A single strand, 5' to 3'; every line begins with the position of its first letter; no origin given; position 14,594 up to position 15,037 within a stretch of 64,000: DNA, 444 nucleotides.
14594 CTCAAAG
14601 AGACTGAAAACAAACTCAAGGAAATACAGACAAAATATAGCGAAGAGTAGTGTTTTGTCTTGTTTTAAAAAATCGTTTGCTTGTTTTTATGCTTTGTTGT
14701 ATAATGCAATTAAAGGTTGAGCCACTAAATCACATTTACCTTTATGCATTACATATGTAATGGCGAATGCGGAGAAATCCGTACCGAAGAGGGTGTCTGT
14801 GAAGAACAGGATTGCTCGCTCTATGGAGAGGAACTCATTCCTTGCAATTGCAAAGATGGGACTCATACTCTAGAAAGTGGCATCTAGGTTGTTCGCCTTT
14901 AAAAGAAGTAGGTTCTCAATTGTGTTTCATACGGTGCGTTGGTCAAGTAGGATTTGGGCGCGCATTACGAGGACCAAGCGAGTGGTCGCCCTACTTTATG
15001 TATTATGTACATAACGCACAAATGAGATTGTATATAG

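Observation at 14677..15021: Strong promoter plus ~310-nt GC-rich structured leader upstream of an RRM RNA-binding protein gene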

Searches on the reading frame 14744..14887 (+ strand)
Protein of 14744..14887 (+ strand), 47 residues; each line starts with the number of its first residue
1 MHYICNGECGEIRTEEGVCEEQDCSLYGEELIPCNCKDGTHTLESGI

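Call 9: search_protein_families(library=pfam, proteins=[window:14744-14887:+], max_evalue=1)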
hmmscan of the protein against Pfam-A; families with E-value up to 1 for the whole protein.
window:14744-14887:+ (47 aa): 0 families

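Call 17: search_protein_representatives(protein=window:14744-14884:+)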
Query: 47 residues. Proteins with E-value up to 0.001 (for the whole library): 137; up to 1e-10: 1; up to 1e-30: 0. The best 137 are listed.
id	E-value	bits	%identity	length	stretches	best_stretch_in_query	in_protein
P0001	2.2e-23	96.2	93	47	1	1-46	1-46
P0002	1.9e-08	49.7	52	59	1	2-41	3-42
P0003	2.0e-08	49.6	46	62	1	2-42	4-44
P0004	4.1e-08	48.7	51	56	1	2-42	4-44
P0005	1.4e-07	47.1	54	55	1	2-40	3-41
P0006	2.8e-07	46.1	54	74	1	2-42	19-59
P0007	2.9e-07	46.0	50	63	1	2-45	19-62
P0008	4.1e-07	45.6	53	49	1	2-46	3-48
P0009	4.4e-07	45.5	44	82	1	2-42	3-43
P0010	7.8e-07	44.7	54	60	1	2-42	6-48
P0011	1.5e-06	43.8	45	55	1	2-43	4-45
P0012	2.1e-06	43.4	50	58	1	2-41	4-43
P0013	2.2e-06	43.3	48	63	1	2-43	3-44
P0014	2.6e-06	43.1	46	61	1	2-42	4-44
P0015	3.7e-06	42.6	46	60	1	2-42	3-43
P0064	6.8e-05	38.7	45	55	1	1-42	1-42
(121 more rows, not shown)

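Call 19: search_protein_families(library=pfam, alignment_id=A2, max_evalue=1)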
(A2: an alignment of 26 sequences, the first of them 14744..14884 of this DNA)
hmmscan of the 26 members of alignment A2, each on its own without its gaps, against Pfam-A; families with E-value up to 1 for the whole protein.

A. member 1, window:14744-14884:+ (47 aa): 0 families

B. families by the number of members that match (of 26 scanned): 5 families
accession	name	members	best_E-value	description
PF15635.11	Tox-GHH2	1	0.0059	GHH signature containing HNH/Endo VII superfamily nuclease toxin 2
PF00096.32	zf-C2H2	1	0.013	Zinc finger, C2H2 type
PF00711.24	Defensin_beta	1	0.025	Beta defensin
PF10650.14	zf-C3H1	1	0.033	Putative zinc-finger domain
PF10667.14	DUF2486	1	0.081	Protein of unknown function (DUF2486)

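Call 20: search_protein_families(library=ncbifam, alignment_id=A2, max_evalue=1)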
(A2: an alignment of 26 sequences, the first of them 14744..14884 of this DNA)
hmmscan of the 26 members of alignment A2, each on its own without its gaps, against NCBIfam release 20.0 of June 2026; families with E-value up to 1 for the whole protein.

A. member 1, window:14744-14884:+ (47 aa): 0 families

B. families by the number of members that match (of 26 scanned): 0 families

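Call 21: search_solved_structures(query=A2, max_evalue=1)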
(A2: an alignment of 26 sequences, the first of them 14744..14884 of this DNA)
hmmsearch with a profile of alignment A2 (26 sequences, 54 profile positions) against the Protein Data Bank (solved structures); distinct sequences matched with E-value up to 1: 0.

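Call 39: find_homologous_proteins(query=A2, max_evalue=0.001)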
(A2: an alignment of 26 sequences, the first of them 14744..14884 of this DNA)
Query A2 (26 sequences) (47 aa, profile of the alignment): 58 proteins with E <= 0.001 among 85 candidates.
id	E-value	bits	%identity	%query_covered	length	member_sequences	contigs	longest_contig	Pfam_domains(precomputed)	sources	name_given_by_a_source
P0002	2.6e-18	83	53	85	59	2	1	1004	-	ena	-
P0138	5.0e-18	82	50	85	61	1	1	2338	-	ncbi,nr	ncbi:hypothetical protein HY468_02440 [Candidatus Roizmanbacteria bacterium]|nr:hypothetical protein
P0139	8.8e-18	82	49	87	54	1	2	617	-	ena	-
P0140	2.8e-17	80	50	85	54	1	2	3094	-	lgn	-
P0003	3.7e-17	80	48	85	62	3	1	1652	-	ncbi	ncbi:MAG: hypothetical protein AAB972_03345 [Patescibacteria group bacterium]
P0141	4.6e-17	79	49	87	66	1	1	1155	-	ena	-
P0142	1.3e-16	78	51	87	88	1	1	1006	-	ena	-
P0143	1.6e-16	78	45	85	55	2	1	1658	-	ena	-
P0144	2.6e-16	77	47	96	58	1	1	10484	-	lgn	-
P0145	2.6e-16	77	40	85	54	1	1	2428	-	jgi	jgi:hypothetical protein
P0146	2.9e-16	77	49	87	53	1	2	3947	-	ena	-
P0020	3.0e-16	77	50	85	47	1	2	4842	-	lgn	-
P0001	3.4e-16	77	93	98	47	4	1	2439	-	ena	-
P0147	3.7e-16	76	46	87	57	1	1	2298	-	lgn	-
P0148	3.7e-16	76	48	85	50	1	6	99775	-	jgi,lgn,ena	jgi:hypothetical protein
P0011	6.3e-15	72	46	87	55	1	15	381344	-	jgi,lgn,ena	-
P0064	1.8e-14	71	46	87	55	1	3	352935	-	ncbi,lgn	-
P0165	1.6e-13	68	47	91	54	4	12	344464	-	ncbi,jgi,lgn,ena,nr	ncbi:hypothetical protein HOF40_03545 [Candidatus Parcubacteria bacterium]|jgi:hypothetical protein|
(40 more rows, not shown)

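Call 40: find_encoding_contigs(protein=P0011, flank=2500, max_places=2)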
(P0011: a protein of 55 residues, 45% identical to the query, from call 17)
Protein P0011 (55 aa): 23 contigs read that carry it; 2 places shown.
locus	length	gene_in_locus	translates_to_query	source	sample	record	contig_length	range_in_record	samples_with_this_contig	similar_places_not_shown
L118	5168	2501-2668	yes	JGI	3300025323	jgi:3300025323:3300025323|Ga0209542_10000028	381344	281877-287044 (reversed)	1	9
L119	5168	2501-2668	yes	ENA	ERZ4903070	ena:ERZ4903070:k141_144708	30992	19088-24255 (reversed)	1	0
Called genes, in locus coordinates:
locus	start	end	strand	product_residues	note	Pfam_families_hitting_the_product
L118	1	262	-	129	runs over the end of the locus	PF00293:NUDIX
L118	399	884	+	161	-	-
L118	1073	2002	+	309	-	PF02729:OTCace_N, PF00185:OTCace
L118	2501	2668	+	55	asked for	-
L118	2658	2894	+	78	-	PF26604:CBU_0592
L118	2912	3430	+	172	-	PF00300:His_Phos_1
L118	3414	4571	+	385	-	PF01702:TGT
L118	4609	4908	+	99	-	-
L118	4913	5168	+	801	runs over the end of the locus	PF26449:DUF8128, PF02534:T4SS-DNA_transf (faint), PF10412:TrwB_AAD_bind (weak)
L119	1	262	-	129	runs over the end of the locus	PF00293:NUDIX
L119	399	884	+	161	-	-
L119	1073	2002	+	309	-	PF02729:OTCace_N, PF00185:OTCace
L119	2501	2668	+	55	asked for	-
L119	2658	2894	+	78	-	PF26604:CBU_0592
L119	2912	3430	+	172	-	PF00300:His_Phos_1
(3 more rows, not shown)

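Call 41: find_encoding_contigs(protein=P0165, flank=2500, max_places=2)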
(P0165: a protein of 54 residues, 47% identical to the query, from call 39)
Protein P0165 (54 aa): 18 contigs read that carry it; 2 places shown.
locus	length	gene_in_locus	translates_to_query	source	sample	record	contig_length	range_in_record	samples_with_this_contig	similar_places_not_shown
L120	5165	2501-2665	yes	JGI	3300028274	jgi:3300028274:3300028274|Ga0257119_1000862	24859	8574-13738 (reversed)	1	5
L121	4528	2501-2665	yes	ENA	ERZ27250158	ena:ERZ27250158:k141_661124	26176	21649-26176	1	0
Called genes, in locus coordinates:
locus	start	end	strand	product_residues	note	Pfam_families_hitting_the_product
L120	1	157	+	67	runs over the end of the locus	PF00313:CSD, PF08206:OB_RNB (faint)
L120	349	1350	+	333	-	PF10988:DUF2807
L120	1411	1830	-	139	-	PF07884:VKOR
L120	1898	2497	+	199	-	PF13328:HD_4, PF01966:HD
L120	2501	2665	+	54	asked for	-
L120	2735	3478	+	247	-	-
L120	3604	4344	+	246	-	PF12146:Hydrolase_4 (faint), PF00561:Abhydrolase_1 (faint), PF00326:Peptidase_S9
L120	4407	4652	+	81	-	-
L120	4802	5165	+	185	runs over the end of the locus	PF01209:Ubie_methyltran, PF08242:Methyltransf_12 (faint), PF13847:Methyltransf_31, PF08241:Methyltransf_11, PF13649:Methyltransf_25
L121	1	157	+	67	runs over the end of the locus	PF00313:CSD, PF08206:OB_RNB (faint)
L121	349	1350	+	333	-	PF10988:DUF2807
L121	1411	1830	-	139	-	PF07884:VKOR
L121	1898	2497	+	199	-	PF13328:HD_4, PF01966:HD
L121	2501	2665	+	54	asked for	-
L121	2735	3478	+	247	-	-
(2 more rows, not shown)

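Call 42: find_encoding_contigs(protein=P0064, flank=2500, max_places=2)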
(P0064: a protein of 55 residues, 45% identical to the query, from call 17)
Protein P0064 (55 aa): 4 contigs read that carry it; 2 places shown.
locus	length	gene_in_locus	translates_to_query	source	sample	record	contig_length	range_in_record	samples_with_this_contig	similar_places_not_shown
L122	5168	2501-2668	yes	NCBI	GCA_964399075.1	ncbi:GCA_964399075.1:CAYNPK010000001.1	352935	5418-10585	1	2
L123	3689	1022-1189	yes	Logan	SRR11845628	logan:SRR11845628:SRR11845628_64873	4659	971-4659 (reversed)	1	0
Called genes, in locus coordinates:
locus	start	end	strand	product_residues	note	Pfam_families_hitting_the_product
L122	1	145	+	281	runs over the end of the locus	-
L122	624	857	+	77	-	-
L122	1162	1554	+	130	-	-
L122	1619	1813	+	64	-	-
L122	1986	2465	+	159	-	PF03073:TspO_MBR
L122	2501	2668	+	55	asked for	-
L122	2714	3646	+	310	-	PF00535:Glycos_transf_2, PF10111:Glyco_tranf_2_2 (weak)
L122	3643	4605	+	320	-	PF00106:adh_short (weak), PF01073:3Beta_HSD, PF01370:Epimerase, PF02719:Polysacc_synt_2, PF04321:RmlD_sub_bind, PF07993:NAD_binding_4 (faint), PF16363:GDP_Man_Dehyd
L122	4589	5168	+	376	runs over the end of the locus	PF13439:Glyco_transf_4, PF13477:Glyco_trans_4_2 (weak), PF13579:Glyco_trans_4_4, PF20706:GT4-conflict, PF00534:Glycos_transf_1, PF13692:Glyco_trans_1_4, PF13524:Glyco_trans_1_2 (weak)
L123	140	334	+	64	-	-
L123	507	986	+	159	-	PF03073:TspO_MBR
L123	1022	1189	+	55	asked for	-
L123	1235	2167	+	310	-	PF00535:Glycos_transf_2, PF10111:Glyco_tranf_2_2 (weak)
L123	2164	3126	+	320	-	PF00106:adh_short (weak), PF01073:3Beta_HSD, PF01370:Epimerase, PF02719:Polysacc_synt_2, PF04321:RmlD_sub_bind, PF16363:GDP_Man_Dehyd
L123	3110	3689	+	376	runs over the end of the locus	PF13439:Glyco_transf_4, PF13477:Glyco_trans_4_2 (weak), PF13579:Glyco_trans_4_4, PF20706:GT4-conflict, PF00534:Glycos_transf_1, PF13692:Glyco_trans_1_4, PF13524:Glyco_trans_1_2 (weak)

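Call 58: find_encoding_contigs(protein=P0001, flank=1500, max_places=3)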
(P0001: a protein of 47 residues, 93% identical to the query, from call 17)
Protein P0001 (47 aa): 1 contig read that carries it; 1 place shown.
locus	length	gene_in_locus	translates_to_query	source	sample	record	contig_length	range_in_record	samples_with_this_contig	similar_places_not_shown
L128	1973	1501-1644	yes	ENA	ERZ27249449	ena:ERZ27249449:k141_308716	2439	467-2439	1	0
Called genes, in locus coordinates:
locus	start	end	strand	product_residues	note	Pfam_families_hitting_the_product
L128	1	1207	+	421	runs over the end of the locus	PF13742:tRNA_anti_2, PF02601:Exonuc_VII_L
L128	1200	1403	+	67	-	PF02609:Exonuc_VII_S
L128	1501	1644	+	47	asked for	-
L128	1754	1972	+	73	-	?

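Call 65: predict_structure(alignment_id=A8)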
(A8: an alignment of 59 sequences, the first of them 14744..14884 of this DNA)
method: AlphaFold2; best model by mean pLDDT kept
length: 47 residues; sequences in the alignment: 59
mean_pLDDT: 82.6   pTM: 0.57
mean pLDDT of the five models: 82.6, 81.5, 80.6, 79.9, 78.9
residues with pLDDT >= 90: 24; 70-90: 12; 50-70: 8; < 50: 3
segments of 3 or more residues with pLDDT < 50: 45-47
pLDDT, mean of each block of 10 residues (from residue 1): 90 91 95 77 50
secondary structure, 60 per line:
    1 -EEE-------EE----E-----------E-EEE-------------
elements in order: E2-4 E32-34

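Call 68: fold_search(model_id=the predicted structure, library=pdb)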
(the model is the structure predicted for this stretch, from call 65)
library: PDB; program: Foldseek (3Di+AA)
matches with E <= 10: 1; with E <= 0.001: 0
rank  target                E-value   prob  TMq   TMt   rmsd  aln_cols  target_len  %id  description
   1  1e2w_A                9.4e+00  0.01  0.20  0.06   7.9        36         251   11  N168F mutant of cytochrome f from Chlamydomonas reinhardtii (released 2000-08-04)
